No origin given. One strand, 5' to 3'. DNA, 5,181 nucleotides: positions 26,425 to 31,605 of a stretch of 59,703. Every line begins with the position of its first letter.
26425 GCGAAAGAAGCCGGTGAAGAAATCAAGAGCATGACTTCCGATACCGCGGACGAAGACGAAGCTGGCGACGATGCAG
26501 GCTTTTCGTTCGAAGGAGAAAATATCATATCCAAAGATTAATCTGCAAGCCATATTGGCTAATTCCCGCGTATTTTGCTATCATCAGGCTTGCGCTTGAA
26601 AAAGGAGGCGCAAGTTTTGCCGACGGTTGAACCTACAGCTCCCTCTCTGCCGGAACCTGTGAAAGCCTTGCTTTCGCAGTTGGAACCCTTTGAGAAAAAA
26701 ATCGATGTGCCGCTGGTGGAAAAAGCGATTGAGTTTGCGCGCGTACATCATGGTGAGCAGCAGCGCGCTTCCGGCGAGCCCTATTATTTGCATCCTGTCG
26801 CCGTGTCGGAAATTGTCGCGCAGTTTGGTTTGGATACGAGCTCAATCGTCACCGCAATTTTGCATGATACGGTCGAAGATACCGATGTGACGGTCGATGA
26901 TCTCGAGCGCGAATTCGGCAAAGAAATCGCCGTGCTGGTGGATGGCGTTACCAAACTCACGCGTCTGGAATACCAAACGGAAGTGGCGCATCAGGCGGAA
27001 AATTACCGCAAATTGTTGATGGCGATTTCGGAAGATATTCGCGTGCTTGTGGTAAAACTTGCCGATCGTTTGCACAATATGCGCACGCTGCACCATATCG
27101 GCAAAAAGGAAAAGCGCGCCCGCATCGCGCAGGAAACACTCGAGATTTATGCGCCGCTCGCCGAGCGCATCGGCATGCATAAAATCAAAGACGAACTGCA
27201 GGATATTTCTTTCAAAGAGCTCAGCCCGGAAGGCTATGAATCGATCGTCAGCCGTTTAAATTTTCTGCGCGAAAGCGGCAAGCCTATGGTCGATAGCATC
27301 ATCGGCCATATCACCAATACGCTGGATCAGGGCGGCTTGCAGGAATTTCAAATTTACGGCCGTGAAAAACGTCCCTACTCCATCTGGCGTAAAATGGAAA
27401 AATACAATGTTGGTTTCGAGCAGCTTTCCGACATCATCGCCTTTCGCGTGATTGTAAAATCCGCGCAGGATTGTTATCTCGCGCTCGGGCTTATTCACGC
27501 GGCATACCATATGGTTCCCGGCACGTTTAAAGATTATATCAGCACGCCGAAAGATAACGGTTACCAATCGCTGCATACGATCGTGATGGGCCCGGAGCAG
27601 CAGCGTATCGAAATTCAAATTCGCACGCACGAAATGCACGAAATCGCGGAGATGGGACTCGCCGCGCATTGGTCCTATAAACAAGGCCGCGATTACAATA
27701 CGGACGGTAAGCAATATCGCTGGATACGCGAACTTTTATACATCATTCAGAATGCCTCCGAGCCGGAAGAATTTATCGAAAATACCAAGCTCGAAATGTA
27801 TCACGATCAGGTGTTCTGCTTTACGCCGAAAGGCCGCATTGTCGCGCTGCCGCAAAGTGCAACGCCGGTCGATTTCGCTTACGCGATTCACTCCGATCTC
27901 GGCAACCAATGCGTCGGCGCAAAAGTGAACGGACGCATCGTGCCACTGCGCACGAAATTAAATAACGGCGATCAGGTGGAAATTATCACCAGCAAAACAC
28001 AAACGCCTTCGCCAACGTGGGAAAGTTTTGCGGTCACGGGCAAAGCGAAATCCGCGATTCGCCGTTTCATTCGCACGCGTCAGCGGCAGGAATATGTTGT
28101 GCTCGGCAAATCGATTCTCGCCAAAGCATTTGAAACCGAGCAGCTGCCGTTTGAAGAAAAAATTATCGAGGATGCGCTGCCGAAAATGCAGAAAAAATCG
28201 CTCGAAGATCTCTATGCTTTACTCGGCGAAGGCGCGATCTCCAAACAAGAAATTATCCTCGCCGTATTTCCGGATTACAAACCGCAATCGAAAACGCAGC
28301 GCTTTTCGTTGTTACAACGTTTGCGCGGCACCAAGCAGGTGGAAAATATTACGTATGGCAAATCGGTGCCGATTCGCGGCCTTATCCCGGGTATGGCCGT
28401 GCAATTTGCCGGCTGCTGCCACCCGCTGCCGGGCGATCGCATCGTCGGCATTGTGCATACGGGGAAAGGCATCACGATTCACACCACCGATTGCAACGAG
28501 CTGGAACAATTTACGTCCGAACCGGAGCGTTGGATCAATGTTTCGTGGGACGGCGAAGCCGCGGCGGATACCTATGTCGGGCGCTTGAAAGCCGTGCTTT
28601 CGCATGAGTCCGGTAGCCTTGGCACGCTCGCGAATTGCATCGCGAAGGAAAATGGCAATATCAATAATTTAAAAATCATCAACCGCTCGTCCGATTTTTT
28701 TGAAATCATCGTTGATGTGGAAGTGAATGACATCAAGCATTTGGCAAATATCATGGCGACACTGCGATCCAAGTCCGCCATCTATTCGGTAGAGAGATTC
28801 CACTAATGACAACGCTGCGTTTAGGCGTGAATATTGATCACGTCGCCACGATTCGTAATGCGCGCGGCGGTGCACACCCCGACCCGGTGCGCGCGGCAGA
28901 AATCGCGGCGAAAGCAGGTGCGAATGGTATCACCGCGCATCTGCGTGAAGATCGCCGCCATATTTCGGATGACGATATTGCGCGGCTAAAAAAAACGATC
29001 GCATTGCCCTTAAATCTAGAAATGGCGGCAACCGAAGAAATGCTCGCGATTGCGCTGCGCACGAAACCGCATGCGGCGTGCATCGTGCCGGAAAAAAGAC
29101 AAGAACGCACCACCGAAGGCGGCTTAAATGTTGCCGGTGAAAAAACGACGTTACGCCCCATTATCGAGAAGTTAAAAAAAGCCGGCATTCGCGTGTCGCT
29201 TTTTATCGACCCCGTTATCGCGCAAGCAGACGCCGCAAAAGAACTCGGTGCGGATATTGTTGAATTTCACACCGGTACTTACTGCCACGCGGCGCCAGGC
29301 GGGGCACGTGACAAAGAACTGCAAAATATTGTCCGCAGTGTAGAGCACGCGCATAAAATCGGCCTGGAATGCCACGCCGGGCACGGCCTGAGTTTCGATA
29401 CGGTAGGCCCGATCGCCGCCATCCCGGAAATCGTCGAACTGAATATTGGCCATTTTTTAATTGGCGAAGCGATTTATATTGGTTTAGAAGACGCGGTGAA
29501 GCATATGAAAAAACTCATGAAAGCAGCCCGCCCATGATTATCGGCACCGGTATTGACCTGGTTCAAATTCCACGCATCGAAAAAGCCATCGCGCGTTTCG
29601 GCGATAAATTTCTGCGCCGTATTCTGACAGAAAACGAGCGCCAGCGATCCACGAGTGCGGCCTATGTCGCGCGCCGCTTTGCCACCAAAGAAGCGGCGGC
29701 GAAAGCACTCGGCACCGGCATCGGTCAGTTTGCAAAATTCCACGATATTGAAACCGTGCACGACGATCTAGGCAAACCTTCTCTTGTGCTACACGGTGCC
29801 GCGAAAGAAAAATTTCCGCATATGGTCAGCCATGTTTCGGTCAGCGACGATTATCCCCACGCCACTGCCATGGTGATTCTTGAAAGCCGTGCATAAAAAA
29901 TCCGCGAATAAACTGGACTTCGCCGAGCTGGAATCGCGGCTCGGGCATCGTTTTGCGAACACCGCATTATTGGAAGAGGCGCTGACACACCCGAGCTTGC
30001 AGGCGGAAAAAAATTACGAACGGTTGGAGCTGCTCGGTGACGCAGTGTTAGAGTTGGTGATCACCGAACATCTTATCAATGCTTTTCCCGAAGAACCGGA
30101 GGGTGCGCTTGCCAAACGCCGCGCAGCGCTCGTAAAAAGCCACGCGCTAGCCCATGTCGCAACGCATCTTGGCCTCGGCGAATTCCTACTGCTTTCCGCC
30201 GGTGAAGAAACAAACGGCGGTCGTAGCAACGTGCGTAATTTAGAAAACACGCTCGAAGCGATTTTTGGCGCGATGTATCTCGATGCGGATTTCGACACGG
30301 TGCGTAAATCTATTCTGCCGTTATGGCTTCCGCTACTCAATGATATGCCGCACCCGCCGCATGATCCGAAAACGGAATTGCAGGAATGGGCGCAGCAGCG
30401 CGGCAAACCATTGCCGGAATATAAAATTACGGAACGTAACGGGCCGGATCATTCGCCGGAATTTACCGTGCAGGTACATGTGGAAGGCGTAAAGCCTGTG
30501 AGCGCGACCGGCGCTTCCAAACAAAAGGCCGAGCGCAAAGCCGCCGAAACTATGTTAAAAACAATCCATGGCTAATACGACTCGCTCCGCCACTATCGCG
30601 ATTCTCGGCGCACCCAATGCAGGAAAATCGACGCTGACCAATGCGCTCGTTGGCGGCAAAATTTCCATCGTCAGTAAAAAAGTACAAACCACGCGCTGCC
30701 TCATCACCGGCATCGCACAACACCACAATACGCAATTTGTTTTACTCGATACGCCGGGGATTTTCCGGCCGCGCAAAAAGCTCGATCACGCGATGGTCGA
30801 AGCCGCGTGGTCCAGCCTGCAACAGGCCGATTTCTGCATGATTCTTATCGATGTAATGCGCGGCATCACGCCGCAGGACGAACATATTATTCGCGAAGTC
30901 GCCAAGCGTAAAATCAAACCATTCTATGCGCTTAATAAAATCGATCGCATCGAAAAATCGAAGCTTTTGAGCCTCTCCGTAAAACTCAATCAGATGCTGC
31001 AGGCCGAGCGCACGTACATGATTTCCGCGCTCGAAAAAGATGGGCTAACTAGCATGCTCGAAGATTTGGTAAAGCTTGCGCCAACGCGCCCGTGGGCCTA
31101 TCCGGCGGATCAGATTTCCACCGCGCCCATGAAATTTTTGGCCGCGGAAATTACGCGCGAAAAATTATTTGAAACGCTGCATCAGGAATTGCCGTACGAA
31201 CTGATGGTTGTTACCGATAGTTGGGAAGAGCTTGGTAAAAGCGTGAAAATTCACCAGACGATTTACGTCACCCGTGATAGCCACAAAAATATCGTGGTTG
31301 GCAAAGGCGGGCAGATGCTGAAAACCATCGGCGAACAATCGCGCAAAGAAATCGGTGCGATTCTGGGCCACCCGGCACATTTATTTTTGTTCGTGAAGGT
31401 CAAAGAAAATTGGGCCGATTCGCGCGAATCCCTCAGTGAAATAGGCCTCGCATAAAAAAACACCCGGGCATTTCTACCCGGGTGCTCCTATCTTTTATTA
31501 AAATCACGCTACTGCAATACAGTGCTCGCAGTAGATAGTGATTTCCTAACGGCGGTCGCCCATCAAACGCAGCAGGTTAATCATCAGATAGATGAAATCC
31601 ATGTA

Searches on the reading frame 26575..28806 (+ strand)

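Call 3: search_protein_families(library=pfam, proteins=[window:26575-28806:+], max_evalue=0.01)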
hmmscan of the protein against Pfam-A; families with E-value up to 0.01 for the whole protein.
window:26575-28806:+ (743 aa): 8 families
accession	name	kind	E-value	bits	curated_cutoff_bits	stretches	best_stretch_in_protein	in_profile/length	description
PF13328.12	HD_4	-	2.5e-46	157.7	27.2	1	51-201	1-155/156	HD domain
PF04607.23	RelA_SpoT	-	8.5e-43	145.7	27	1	262-371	1-111/113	Region found in RelA / SpoT proteins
PF19296.4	RelA_AH_RIS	-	1.8e-39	136.2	23.8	1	483-653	1-185/185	RelA/SpoT, AH and RIS domains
PF02824.27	TGS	-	9.9e-24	83.6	22.2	1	414-472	2-60/60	TGS domain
PF13291.12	ACT_4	-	2.4e-15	57.4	27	1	666-741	4-80/80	ACT domain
PF01966.28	HD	-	6.5e-10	39.8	22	1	71-169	2-116/116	HD domain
PF02597.26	ThiS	-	0.00029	21.8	22.5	1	445-472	41-71/76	ThiS family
PF22737.1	NNH6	-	0.008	16.7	27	0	532-579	13-61/114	NACHT N-terminal Helical domain 6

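Call 4: search_protein_families(library=ncbifam, proteins=[window:26575-28806:+], max_evalue=0.01)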
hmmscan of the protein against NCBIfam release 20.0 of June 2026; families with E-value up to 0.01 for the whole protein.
window:26575-28806:+ (743 aa): 6 families
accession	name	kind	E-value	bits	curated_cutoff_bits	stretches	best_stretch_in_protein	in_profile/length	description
TIGR00691.1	spoT_relA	subfamily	1.7e-222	740.5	499.2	1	51-740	1-686/687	RelA/SpoT family protein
NF008303.0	PRK11092.1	equivalog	3.4e-194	647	947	1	43-741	18-699/702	bifunctional GTP diphosphokinase/guanosine-3',5'-bis pyrophosphate 3'-pyrophosphohydrolase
NF008124.0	PRK10872.1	equivalog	7.6e-141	471.1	728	1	69-743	54-742/744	GTP diphosphokinase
NF053588.1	GTPPhKinYjbM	equivalog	2.6e-09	37.2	320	1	257-369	38-160/201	GTP diphosphokinase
NF007171.0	PRK09602.1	subfamily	0.00058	18.8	387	1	424-473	345-396/397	YchF-related putative GTPase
TIGR01127.1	ilvA_1Cterm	equivalog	0.0069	15.4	378.75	0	670-734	307-375/380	threonine ammonia-lyase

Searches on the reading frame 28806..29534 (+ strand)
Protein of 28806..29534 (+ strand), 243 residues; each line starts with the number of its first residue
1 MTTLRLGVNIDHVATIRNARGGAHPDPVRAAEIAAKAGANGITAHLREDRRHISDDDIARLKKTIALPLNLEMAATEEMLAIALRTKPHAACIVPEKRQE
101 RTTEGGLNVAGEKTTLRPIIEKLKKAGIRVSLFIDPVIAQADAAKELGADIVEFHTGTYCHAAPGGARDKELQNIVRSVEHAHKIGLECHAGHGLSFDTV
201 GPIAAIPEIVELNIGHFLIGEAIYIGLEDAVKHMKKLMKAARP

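Call 65: search_protein_families(library=pfam, proteins=[window:28806-29534:+], max_evalue=0.01)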
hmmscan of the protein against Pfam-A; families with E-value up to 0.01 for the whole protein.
window:28806-29534:+ (243 aa): 3 families
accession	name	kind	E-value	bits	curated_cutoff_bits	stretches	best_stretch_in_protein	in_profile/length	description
PF03740.19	PdxJ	-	4.9e-101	337.2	24.5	1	5-238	1-234/234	Pyridoxal phosphate biosynthesis protein PdxJ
PF01261.30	AP_endonuc_2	-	1.1e-05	25.7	31.1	1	129-196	62-133/249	Xylose isomerase-like TIM barrel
PF05853.18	BKACE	-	0.0079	16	24.8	0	137-240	28-137/274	beta-keto acid cleavage enzyme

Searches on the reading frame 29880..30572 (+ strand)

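Call 65: search_protein_families(library=pfam, proteins=[window:29880-30572:+], max_evalue=0.01)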
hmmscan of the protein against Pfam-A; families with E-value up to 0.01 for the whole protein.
window:29880-30572:+ (231 aa): 5 families
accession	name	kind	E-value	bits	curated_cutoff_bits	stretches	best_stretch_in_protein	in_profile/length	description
PF14622.11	Ribonucleas_3_3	-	8.4e-30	104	35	1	28-146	2-121/128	Ribonuclease-III-like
PF00636.31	Ribonuclease_3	-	1.4e-22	80.8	27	1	47-136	1-101/102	Ribonuclease III domain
PF00035.32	dsrm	-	1.7e-19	70.6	23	1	163-227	1-64/66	Double-stranded RNA binding motif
PF22935.1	RM44_endonuclase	-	6e-07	30.1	27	1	47-131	60-138/139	Large ribosomal subunit protein mL44, endonuclease domain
PF14709.13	DND1_DSRM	-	1.1e-05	26.1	25.7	1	162-228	2-78/80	double strand RNA binding domain from DEAD END PROTEIN 1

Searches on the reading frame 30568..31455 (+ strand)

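Call 3: search_protein_families(library=pfam, proteins=[window:30568-31455:+], max_evalue=0.01)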
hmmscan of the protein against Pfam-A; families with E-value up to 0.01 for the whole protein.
window:30568-31455:+ (295 aa): 9 families
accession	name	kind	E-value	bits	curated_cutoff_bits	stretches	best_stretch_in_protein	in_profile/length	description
PF01926.29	MMR_HSR1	-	3.3e-25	88.8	21.9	1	9-124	1-113/113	50S ribosome-binding GTPase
PF07650.23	KH_2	-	3.3e-19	68.9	22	1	207-283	1-78/78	KH domain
PF00009.33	GTP_EFTU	-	1.8e-16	60.7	26.5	1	32-172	55-187/188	Elongation factor Tu GTP binding domain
PF02421.24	FeoB_N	-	2.3e-10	40.7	27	1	9-165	2-154/156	Ferrous iron transport protein B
PF00350.29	Dynamin_N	-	2.6e-08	34.5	27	1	10-46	1-36/168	Dynamin family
PF10662.15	PduV-EutP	-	8.2e-06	26.1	21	1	10-166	4-140/143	Ethanolamine utilisation - propanediol utilisation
PF03193.22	RsgA_GTPase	-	1e-05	25.9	30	1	5-65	104-168/174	RsgA GTPase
PF04548.22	AIG1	-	8.2e-05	22.5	27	1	9-111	2-107/212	AIG1 family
PF00005.33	ABC_tran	-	0.009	17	25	0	6-30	10-34/137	ABC transporter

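Call 4: search_protein_families(library=ncbifam, proteins=[window:30568-31455:+], max_evalue=0.01)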
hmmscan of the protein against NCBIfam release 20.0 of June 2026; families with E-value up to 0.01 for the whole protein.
window:30568-31455:+ (295 aa): 35 families (the best 25 are shown)
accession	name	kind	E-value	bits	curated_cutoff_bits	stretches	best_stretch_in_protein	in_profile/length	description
NF000908.1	PRK00089.1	equivalog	3.4e-103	344.9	237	1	5-293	1-290/291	GTPase Era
TIGR00436.1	era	equivalog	5.7e-64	216.1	116.25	1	9-277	2-270/270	GTPase Era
TIGR03594.1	GTPase_EngA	equivalog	4.3e-31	108.4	306.7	1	9-174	2-163/432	ribosome biogenesis GTPase Der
TIGR00231.1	small_GTP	domain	4.5e-25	88.3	42.5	1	7-163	3-158/164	GTP-binding protein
TIGR00450.1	mnmE_trmE_thdF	equivalog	4.2e-21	75.5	252.6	1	7-172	209-371/446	tRNA uridine-5-carboxymethylaminomethyl(34) synthesis GTPase MnmE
NF002828.0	PRK03003.1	equivalog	1.4e-20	73.3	631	1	5-176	38-205/477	ribosome biogenesis GTPase Der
TIGR03918.1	GTP_HydF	equivalog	1.7e-20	73.2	325.55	1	6-174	6-170/392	[FeFe] hydrogenase H-cluster maturation GTPase HydF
NF003661.0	PRK05291.1-3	equivalog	2.1e-20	73.5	380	1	9-171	218-370/448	tRNA uridine-5-carboxymethylaminomethyl(34) synthesis GTPase MnmE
NF007071.0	PRK09518.1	equivalog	5e-20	71.6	953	1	5-173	269-433/706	bifunctional cytidylate kinase/GTPase Der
TIGR03598.1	GTPase_YsxC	equivalog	4.7e-14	52.5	124.45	1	6-165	17-183/186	ribosome biogenesis GTP-binding protein YihA/YsxC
TIGR03156.1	GTP_HflX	equivalog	2.7e-13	49.6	216.75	1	6-168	188-348/351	GTPase HflX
TIGR03596.1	GTPase_YlqF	equivalog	3.5e-12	46.3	208.2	1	5-71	116-179/276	ribosome biogenesis GTPase YlqF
NF008956.1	PRK12299.1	equivalog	5.4e-11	42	300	1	8-170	159-324/327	GTPase ObgE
TIGR02729.1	Obg_CgtA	equivalog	9e-11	41.4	280.25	1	8-170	158-327/329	Obg family GTPase CgtA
NF008955.0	PRK12297.1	equivalog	1.7e-08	33.9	406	1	8-66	160-218/429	GTPase ObgE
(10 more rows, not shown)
